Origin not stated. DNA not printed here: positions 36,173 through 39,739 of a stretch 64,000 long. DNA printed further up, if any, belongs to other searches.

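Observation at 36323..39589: Stand-alone adenylation domain interrupted between core motifs A5 and A6 by a complete PLP-dependent decarboxylase, with no carrier domain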

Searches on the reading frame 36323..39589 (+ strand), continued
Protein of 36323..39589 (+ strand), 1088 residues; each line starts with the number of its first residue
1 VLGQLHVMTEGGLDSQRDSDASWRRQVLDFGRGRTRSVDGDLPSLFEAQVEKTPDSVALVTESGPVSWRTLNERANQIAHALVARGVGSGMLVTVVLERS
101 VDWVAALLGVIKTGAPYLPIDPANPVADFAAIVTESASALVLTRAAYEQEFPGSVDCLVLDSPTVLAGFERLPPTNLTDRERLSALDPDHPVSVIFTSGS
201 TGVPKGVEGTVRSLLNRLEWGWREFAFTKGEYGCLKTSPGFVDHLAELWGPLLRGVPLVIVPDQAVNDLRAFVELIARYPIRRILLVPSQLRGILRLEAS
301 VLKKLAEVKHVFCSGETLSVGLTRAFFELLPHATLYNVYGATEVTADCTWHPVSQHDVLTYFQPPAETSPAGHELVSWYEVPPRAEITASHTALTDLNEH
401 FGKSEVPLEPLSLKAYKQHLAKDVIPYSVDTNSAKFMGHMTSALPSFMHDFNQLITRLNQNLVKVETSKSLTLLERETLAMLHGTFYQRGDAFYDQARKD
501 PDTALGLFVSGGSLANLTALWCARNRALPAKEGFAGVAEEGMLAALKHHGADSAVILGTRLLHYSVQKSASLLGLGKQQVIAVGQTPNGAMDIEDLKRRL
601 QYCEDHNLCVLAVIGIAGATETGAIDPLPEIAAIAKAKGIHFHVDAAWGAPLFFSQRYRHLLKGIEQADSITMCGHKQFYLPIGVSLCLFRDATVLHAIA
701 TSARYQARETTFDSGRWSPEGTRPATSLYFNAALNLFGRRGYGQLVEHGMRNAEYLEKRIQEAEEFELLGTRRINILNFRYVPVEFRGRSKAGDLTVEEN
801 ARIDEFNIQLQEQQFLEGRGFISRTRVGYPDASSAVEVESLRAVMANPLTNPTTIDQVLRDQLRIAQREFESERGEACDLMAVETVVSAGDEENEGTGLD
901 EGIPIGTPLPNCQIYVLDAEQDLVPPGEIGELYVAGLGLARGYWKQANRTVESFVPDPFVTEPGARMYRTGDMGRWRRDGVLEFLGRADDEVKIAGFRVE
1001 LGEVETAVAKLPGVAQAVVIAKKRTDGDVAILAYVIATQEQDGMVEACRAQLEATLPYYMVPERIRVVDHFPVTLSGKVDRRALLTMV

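Call 66: fold_search(model_id=the predicted structure, library=pdb)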
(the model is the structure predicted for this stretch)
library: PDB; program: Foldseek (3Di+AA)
matches with E <= 10: 1985; with E <= 0.001: 1162
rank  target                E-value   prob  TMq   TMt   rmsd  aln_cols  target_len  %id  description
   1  6p1j_B                2.3e-40  1.00  0.38  0.43  12.4      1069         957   19  The structure of condensation and adenylation domains of teixobactin-producing nonribosomal peptide synthetase Txo2 se (released 2019-05-29)
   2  6p1j_A                6.0e-40  1.00  0.38  0.43  12.4      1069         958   19  The structure of condensation and adenylation domains of teixobactin-producing nonribosomal peptide synthetase Txo2 se (released 2019-05-29)
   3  9meh                  7.1e-36  1.00  0.27  0.17  42.1      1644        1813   16  Crystal structure of the dimodular LgrA after protein ligation (released 2025-03-05)
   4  1amu_A                6.5e-35  1.00  0.37  0.77  11.6      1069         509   15  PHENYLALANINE ACTIVATING DOMAIN OF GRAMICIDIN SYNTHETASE 1 IN A COMPLEX WITH AMP AND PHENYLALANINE (released 1998-07-01)
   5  5u89_A                1.1e-34  1.00  0.39  0.40   6.6      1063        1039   17  Crystal structure of a cross-module fragment from the dimodular NRPS DhbF (released 2017-05-10)
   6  5t3d                  1.5e-34  1.00  0.44  0.46   6.5      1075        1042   17  Crystal structure of holo-EntF a nonribosomal peptide synthetase in the thioester-forming conformation (released 2016-09-21)
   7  1amu_B                1.7e-34  1.00  0.37  0.77  11.3      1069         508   14  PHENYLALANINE ACTIVATING DOMAIN OF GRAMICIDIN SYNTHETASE 1 IN A COMPLEX WITH AMP AND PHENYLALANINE (released 1998-07-01)
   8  6mfz_A                1.9e-34  1.00  0.28  0.17  43.5      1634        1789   15  Crystal structure of dimodular LgrA in a condensation state (released 2019-11-20)
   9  8www_B                3.0e-34  1.00  0.35  0.75  12.1      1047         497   18  Crystal structure of the adenylation domain of SyAstC (released 2024-06-05)
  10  8www_A                4.1e-34  1.00  0.36  0.76  11.7      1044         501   18  Crystal structure of the adenylation domain of SyAstC (released 2024-06-05)
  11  4d4i                  1.6e-33  1.00  0.40  0.88   7.8      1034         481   16  Understanding bi-specificity of A-domains (released 2015-07-01)
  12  5ja2_A                2.0e-33  1.00  0.43  0.38   6.4      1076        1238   17  EntF, a Terminal Nonribosomal Peptide Synthetase Module Bound to the non-Native MbtH-Like Protein PA2412 (released 2016-09-14)
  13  6mg0_A                2.5e-33  1.00  0.27  0.17  46.7      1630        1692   16  Crystal structure of a 5-domain construct of LgrA in the thiolation state (released 2019-11-20)
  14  4riz_D                6.2e-33  1.00  0.38  0.85   2.8       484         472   31  The crystal structure of Y333Q mutant pyridoxal-dependent decarboxylase from Sphaerobacter thermophilus dsm 20745 (released 2014-11-12)
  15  4d56                  6.9e-33  1.00  0.40  0.88   7.5      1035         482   16  Understanding bi-specificity of A-domains (released 2015-07-01)
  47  9be4_B                1.2e-30  1.00  0.36  0.22  11.6      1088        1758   16  The post-condensation state of the dimodular NRPS protein LgrA (released 2024-11-20)
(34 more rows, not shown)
